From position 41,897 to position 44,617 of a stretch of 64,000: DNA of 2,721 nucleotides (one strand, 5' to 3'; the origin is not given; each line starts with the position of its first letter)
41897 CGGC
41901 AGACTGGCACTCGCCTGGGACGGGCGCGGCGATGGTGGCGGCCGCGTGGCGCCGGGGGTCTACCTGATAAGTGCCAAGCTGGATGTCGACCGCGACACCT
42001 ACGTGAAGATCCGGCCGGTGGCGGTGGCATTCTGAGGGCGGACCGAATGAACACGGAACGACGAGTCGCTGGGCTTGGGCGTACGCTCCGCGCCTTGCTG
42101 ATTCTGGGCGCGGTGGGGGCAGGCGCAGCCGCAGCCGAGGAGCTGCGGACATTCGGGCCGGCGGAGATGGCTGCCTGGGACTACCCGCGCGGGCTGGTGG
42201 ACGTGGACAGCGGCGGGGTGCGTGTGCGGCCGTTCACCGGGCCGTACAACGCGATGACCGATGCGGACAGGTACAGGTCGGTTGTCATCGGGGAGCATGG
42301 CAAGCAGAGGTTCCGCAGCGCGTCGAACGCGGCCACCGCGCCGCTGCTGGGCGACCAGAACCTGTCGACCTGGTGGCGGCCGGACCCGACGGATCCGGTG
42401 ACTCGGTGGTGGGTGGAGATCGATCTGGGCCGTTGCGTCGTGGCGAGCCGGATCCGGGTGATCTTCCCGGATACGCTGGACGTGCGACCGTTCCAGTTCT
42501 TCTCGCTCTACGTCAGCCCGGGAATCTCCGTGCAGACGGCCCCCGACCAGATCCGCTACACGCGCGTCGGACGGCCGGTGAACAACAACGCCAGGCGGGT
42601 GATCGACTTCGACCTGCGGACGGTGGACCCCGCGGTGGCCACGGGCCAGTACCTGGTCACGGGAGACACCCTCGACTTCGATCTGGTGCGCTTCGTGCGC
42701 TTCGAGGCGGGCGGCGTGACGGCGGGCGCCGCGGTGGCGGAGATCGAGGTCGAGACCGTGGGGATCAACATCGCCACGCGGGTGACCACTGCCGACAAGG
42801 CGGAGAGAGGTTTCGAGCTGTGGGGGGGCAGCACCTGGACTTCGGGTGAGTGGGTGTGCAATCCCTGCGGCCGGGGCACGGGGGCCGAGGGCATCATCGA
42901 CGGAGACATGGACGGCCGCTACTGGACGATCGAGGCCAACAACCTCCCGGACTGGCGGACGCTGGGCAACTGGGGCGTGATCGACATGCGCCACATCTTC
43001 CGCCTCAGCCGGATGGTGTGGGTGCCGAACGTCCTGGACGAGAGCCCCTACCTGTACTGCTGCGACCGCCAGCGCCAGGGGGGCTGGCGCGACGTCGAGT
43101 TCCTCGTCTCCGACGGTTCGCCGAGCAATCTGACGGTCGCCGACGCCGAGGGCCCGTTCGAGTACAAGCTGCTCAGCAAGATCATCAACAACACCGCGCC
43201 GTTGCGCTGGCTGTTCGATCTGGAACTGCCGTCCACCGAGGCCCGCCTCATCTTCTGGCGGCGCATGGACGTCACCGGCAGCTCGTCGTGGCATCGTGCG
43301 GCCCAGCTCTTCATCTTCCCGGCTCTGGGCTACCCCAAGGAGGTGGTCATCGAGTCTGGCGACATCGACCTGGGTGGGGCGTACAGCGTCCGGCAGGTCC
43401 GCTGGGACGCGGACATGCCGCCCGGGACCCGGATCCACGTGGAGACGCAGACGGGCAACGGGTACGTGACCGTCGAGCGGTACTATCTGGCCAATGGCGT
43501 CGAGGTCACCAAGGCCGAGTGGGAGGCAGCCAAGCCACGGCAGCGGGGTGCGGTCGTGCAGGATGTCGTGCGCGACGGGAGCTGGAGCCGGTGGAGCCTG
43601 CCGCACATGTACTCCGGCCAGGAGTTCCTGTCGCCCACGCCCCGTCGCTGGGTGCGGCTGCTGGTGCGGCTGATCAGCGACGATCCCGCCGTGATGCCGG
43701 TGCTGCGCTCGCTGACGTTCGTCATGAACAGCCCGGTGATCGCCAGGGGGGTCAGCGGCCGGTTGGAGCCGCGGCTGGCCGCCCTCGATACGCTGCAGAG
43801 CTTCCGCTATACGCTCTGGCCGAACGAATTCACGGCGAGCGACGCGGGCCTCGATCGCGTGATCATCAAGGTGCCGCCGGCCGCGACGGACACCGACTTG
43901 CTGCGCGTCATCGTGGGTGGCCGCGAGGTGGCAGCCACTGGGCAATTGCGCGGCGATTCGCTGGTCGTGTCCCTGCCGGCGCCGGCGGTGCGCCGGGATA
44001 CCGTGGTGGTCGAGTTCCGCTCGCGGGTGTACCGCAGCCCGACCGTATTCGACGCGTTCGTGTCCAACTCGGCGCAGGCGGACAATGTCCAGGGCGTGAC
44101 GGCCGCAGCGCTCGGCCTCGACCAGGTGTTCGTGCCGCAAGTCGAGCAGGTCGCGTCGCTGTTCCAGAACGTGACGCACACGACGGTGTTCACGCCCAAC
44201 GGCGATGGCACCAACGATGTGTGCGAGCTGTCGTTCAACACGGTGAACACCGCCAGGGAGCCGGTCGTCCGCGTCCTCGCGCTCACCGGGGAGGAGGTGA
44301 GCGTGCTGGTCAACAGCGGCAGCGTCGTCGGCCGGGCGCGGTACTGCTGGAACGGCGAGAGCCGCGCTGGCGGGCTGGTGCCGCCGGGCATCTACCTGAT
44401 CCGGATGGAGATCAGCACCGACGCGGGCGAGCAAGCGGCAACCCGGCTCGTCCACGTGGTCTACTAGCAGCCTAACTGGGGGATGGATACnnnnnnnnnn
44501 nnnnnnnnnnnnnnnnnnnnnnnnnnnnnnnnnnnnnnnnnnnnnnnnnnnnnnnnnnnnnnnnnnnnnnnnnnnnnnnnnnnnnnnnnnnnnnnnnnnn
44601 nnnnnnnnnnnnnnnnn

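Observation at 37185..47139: Tight five-gene cell-surface locus: lipoprotein, three paralogous secreted discoidin/FlgD-Ig proteins and an 882-aa putative outer-membrane protein, flanked by a SurA-like chaperone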

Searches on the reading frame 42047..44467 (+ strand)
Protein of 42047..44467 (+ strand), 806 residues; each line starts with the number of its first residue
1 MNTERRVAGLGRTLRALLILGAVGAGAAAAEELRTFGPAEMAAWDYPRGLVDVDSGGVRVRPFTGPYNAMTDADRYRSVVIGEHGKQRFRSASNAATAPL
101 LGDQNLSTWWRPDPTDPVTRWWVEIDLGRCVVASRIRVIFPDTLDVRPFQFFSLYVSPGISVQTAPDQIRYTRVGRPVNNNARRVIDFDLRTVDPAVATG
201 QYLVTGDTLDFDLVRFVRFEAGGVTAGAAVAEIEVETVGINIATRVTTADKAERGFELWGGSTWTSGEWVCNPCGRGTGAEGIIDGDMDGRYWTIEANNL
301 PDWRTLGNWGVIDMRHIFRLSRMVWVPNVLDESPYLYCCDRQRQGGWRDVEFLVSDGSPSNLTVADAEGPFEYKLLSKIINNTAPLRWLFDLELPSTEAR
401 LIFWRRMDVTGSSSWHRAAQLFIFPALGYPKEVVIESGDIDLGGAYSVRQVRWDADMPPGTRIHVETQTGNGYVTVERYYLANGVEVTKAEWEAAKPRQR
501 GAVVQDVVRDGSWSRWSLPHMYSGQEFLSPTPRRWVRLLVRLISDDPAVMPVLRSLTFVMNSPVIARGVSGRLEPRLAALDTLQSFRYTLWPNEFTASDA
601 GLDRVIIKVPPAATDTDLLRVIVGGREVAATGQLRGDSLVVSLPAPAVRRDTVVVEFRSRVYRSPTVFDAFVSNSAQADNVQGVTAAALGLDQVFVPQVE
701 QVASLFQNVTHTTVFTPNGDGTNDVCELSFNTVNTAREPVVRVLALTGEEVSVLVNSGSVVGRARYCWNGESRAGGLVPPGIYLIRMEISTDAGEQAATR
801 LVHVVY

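Call 3: search_protein_families(library=pfam, proteins=[window:42047-44467:+], max_evalue=0.1)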
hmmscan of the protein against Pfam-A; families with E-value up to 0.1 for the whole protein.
window:42047-44467:+ (806 aa): 2 families
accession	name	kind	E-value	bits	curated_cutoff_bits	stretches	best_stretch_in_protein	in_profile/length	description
PF13585.12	CHU_C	-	0.00013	22.5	27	1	712-795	4-78/86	CHU_C Type IX secretion signal domain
PF13860.13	FlgD_ig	-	0.014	15.8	27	1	728-791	14-77/79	FlgD Ig-like domain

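Call 4: search_protein_families(library=ncbifam, proteins=[window:42047-44467:+], max_evalue=0.1)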
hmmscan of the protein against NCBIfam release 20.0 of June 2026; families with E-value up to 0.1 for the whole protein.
window:42047-44467:+ (806 aa): 2 families
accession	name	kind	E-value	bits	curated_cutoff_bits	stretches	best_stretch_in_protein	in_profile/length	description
NF005176.1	PRK06655.1-1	equivalog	0.055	13.4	230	0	729-799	89-158/197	flagellar hook assembly protein FlgD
TIGR04131.1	Bac_Flav_CTERM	domain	0.099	12.8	35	0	712-741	4-31/85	T9SS type B sorting domain-containing protein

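Call 43: find_homologous_proteins(query=window:42047-44464:+, max_evalue=0.001)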
Query window:42047-44464:+ (806 aa): 83 proteins with E <= 0.001 among 8000 candidates.
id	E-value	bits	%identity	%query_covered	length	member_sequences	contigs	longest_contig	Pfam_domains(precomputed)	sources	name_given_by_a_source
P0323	0.0e+0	1811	100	98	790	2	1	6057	-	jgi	-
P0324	0.0e+0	1026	56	96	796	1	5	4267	PF00754.32,PF13585.13,PF22633.4,PF13860.13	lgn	-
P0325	0.0e+0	1024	55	99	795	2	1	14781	PF00754.32,PF22633.4,PF13860.13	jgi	jgi:hypothetical protein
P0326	0.0e+0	1024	55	98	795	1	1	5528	PF00754.32,PF13585.13,PF22633.4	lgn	-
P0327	0.0e+0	1023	56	96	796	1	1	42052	PF13585.13,PF22633.4,PF13860.13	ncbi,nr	ncbi:MAG: hypothetical protein IT369_17305 [Candidatus Latescibacteria bacterium]|nr:hypothetical pr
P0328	0.0e+0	1014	57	96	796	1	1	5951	PF00754.32,PF13585.13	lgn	-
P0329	5.3e-297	1006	55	96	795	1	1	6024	PF00754.32,PF22633.4,PF13860.13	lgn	-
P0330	6.2e-296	1002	55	96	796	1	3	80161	PF22633.4,PF13860.13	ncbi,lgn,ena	-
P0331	8.0e-294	995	57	96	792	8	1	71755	PF00754.32,PF13585.13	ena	-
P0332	3.7e-291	986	55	98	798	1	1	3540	PF00754.32,PF13585.13,PF13860.13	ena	-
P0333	2.0e-289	980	57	97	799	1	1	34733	PF00754.32,PF13585.13,PF22633.4,PF13860.13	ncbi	ncbi:MAG: hypothetical protein AB1505_10315 [Candidatus Latescibacterota bacterium]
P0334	3.1e-288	977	55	98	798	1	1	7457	PF00754.32,PF22633.4,PF13860.13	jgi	jgi:hypothetical protein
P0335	4.3e-288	976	55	98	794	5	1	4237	PF00754.32,PF22633.4,PF13860.13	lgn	-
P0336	5.0e-286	969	54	96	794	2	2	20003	PF00754.32,PF22633.4,PF13860.13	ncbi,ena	-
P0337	9.9e-280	948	53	99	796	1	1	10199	PF00754.32,PF13585.13,PF22633.4,PF13860.13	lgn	-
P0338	3.9e-279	946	52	99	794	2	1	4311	PF00754.32,PF13585.13,PF22633.4,PF13860.13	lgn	-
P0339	1.1e-278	945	52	98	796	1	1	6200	PF00754.32,PF13585.13,PF22633.4,PF13860.13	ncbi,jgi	ncbi:MAG: gliding motility-associated C-terminal domain-containing protein [Candidatus Latescibacter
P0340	1.8e-278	944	56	97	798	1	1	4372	PF22633.4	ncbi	ncbi:MAG: hypothetical protein AB1505_35035 [Candidatus Latescibacterota bacterium]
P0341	5.6e-273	926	52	100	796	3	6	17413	PF00754.32,PF13585.13,PF13860.13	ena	-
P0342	3.9e-271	920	51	98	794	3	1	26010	PF13585.13,PF22633.4,PF13860.13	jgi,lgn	jgi:hypothetical protein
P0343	4.7e-263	893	51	99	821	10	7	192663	PF13585.13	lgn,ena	-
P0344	1.1e-259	882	50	96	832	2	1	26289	PF00754.32,PF13585.13,PF22633.4,PF13860.13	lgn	-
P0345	2.2e-257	874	50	98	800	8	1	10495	PF13585.13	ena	-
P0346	1.4e-255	869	50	100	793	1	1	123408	PF13585.13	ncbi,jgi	-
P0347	2.2e-255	868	49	99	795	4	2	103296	PF13585.13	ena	-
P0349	6.7e-254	863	52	96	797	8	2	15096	PF13585.13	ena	-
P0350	7.9e-254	863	49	96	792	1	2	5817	PF13585.13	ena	-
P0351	2.1e-253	861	50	98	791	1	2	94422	PF13585.13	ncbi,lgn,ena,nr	ncbi:MAG: hypothetical protein GKR89_14200 [Candidatus Latescibacteria bacterium]|nr:hypothetical pr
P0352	8.9e-253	859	51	97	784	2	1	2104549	PF13585.13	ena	-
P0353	1.6e-252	858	50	97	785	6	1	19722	PF13585.13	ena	-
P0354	1.7e-252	858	50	97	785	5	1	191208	PF13585.13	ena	-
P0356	9.5e-252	856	52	97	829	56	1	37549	PF13585.13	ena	-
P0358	1.6e-251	855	51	96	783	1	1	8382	PF13585.13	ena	-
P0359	1.6e-251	855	51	99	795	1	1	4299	PF13585.13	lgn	-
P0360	3.1e-251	854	51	98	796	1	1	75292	PF13585.13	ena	-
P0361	9.3e-251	853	49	99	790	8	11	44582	PF13585.13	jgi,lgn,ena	jgi:hypothetical protein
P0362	2.1e-250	851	50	99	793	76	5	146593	PF13585.13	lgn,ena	-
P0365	7.3e-250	850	50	98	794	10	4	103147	PF13585.13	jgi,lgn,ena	jgi:hypothetical protein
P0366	2.8e-249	848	50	96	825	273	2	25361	PF13585.13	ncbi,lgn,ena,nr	ncbi:MAG: hypothetical protein F4Z85_00915 [Gemmatimonadetes bacterium]|nr:hypothetical protein [Gem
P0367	7.7e-249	846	50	94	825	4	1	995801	PF13585.13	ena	-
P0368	1.3e-248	845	50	94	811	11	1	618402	PF13585.13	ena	-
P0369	1.8e-248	845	49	99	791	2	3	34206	PF13585.13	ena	-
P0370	3.4e-248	844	50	96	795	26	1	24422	PF13585.13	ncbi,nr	ncbi:MAG: hypothetical protein CME15_02665 [Gemmatimonadetes bacterium]|nr:hypothetical protein [Gem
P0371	1.9e-247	842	50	97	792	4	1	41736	PF13585.13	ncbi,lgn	-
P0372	1.6e-246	839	49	99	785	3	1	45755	PF13585.13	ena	-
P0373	2.0e-245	835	49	99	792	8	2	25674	PF13585.13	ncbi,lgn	-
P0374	1.3e-244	832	49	98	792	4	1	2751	PF13585.13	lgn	-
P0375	6.1e-242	823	49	99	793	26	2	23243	PF13585.13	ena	-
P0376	1.0e-241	823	48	99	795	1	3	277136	PF13585.13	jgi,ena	jgi:gliding motility-associated-like protein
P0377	1.7e-238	812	50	96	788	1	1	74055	PF00754.32,PF13585.13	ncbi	-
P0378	2.6e-236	805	47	98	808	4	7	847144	PF13585.13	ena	-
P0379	2.8e-235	801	49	98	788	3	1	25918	PF00754.32,PF13585.13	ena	-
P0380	3.2e-235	801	49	98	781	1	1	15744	PF13585.13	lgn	-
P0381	4.8e-235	801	47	96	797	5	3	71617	PF13585.13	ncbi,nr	ncbi:MAG: hypothetical protein HN712_16145 [Gemmatimonadetes bacterium]|nr:hypothetical protein [Gem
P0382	1.1e-234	799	50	98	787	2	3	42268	PF13585.13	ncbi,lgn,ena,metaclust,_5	metaclust:\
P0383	2.3e-233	795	50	96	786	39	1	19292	PF00754.32,PF13585.13,PF13860.13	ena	-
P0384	1.6e-232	792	47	98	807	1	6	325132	PF13585.13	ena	-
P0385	1.5e-231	789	49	96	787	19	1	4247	PF00754.32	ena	-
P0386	1.7e-230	786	49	98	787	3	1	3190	PF00754.32,PF13585.13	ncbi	-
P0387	1.2e-225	769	50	85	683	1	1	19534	PF13585.13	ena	-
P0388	3.8e-219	748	47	98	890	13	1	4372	PF13585.13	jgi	jgi:hypothetical protein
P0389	2.9e-217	742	47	98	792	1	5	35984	PF13585.13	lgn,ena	-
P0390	2.2e-214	732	45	99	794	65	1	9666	PF13585.13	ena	-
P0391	2.4e-212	726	47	96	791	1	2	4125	PF00754.32,PF13585.13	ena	-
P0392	1.3e-211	723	46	98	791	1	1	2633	PF13585.13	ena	-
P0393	3.0e-206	705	45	96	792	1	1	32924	PF00754.32,PF13585.13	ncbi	-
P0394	2.4e-195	669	43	95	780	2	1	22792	PF13585.13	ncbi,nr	ncbi:MAG: gliding motility-associated C-terminal domain-containing protein [Candidatus Latescibacter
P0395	4.2e-186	639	47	83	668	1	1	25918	PF00754.32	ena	-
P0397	3.9e-134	467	45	66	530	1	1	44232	PF00754.32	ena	-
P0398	1.1e-126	442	35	95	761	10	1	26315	PF00754.32,PF13585.13,PF22633.4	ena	-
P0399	5.4e-126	440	46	54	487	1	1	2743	PF00754.32,PF22633.4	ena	-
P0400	3.7e-120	421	34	99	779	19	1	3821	PF00754.32,PF13585.13,PF22633.4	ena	-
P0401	1.5e-118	415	33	100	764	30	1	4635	PF00754.32,PF13585.13,PF22633.4,PF13860.13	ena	-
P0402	5.0e-112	394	35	98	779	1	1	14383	PF22633.4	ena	-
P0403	2.4e-63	233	28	95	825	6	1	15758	PF00754.32,PF22633.4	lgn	-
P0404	7.8e-58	214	28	87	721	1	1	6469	PF22633.4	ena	-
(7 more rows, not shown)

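Call 55: predict_structure(alignment_id=A2)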
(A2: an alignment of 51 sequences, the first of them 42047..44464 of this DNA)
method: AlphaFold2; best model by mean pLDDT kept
length: 806 residues; sequences in the alignment: 51
mean_pLDDT: 88.0   pTM: 0.74
mean pLDDT of the five models: 88.0, 87.6, 86.9, 85.3, 85.1
residues with pLDDT >= 90: 490; 70-90: 250; 50-70: 42; < 50: 24
segments of 3 or more residues with pLDDT < 50: 1-15, 20-28
pLDDT, mean of each block of 10 residues (from residue 1): 34 48 48 92 95 97 95 90 93 96 93 95 97 97 89 96 91 91 94 91 94 98 92 97 93 91 77 65 87 73 74 97 94 87 85 94 83 95 92 97 83 76 97 97 82 97 96 89 87 93 91 88 90 89 98 96 83 92 92 84 90 79 95 90 92 95 85 83 79 85 83 90 89 83 93 83 85 90 94 84 92
secondary structure, 60 per line:
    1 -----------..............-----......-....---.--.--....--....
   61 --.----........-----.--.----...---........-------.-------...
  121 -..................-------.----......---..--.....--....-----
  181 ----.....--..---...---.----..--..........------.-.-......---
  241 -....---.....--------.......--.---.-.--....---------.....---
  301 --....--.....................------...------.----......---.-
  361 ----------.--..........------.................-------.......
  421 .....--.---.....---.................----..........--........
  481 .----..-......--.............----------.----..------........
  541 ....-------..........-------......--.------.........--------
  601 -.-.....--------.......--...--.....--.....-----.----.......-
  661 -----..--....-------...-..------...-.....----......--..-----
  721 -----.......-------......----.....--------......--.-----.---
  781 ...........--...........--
elements in order (helices of 4 or more, strands of 3 or more residues): H12-25 E31-36 H38-41 E51-54 E57-60 H69-75 E89-91 H95-102 E122-139 E152-157 E165-169 E172-175 E185-189 E197-199 E212-221 E232-237 H242-245 H249-253 E262-265 H280-283 E293-297 H303-306 E309-329 E350-355 E374-383 E390-406 E414-425 E432-436 E440-456 E461-470 E473-481 H489-494 E500-509 E533-544 E552-561 E569-574 E584-592 E604-608 E617-623 E626-628 E631-635 E638-642 E653-659 E670-673 E681-683 E693-695 H697-701 E706-711 E726-732 E740-745 E750-754 E763-768 E781-791 E794-804

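Call 58: fold_search(model_id=the predicted structure, library=pdb)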
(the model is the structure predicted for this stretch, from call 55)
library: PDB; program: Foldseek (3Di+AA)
matches with E <= 10: 1732; with E <= 0.001: 133
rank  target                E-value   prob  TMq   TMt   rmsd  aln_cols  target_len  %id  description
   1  7jfs                  5.3e-10  1.00  0.13  0.11  30.8       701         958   11  The structure of the CBM32-1, CBM32-2, and M60 catalytic domains from Clostridium perfringens ZmpB (released 2021-02-03)
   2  7jnd                  5.8e-09  1.00  0.13  0.25  22.5       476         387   13  The structure of CBM32-1 and CBM32-2 domains from Clostridium perfringens ZmpB (released 2021-02-03)
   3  6w98_A                9.3e-09  1.00  0.12  0.08  28.1       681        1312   10  Single-Particle Cryo-EM Structure of Arabinofuranosyltransferase AftD from Mycobacteria (released 2020-05-13)
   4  7jnf                  1.2e-08  1.00  0.13  0.26  21.8       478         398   13  The structure of CBM32-1 and CBM32-2 domains from Clostridium perfringens ZmpB in complex with GalNAc (released 2021-02-03)
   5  7jnb                  2.7e-08  1.00  0.13  0.25  23.4       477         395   13  The structure of CBM32-1 and CBM32-2 domains from Clostridium perfringens ZmpB in complex with GalNAc (released 2021-02-03)
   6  3cqo_A                5.8e-08  1.00  0.17  0.38  12.1       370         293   13  Crystal structure of a f-lectin (fucolectin) from morone saxatilis (striped bass) serum (released 2009-04-28)
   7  4rtd                  8.8e-08  0.99  0.13  0.10  37.1       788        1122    9  Escherichia coli alpha-2-macroglobulin activated by porcine elastase (released 2015-07-15)
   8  6wbx                  1.1e-07  0.99  0.11  0.07  28.2       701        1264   10  Single-Particle Cryo-EM Structure of Arabinofuranosyltransferase AftD from Mycobacteria, Mutant R1389S Class 1 (released 2020-05-13)
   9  1sdd_B                1.7e-07  1.00  0.18  0.22  14.9       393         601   11  Crystal Structure of Bovine Factor Vai (released 2004-06-29)
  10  2eic                  5.5e-07  0.99  0.12  0.15  23.6       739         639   11  Crystal Structure of Galactose Oxidase mutant W290F (released 2007-04-24)
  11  9g8h_A                6.8e-07  0.99  0.14  0.17  27.1       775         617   10  Crystal structure of a galactose oxidase in complex with galactose (released 2025-08-06)
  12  1t2x                  7.9e-07  0.99  0.13  0.15  23.6       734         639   11  Glactose oxidase C383S mutant identified by directed evolution (released 2004-05-18)
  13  4qdq_A                8.8e-07  1.00  0.24  0.50   7.7       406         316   10  Physical basis for Nrp2 ligand binding (released 2015-04-15)
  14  9g43_A                1.1e-06  0.97  0.13  0.17  25.6       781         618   10  Crystal structure of a galactose oxidase from Pseudoarthrobacter siccitolerans (released 2025-07-23)
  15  8jmw_A                1.3e-06  1.00  0.11  0.16  15.3       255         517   10  Fibril form of serine peptidase Vpr (released 2023-12-06)
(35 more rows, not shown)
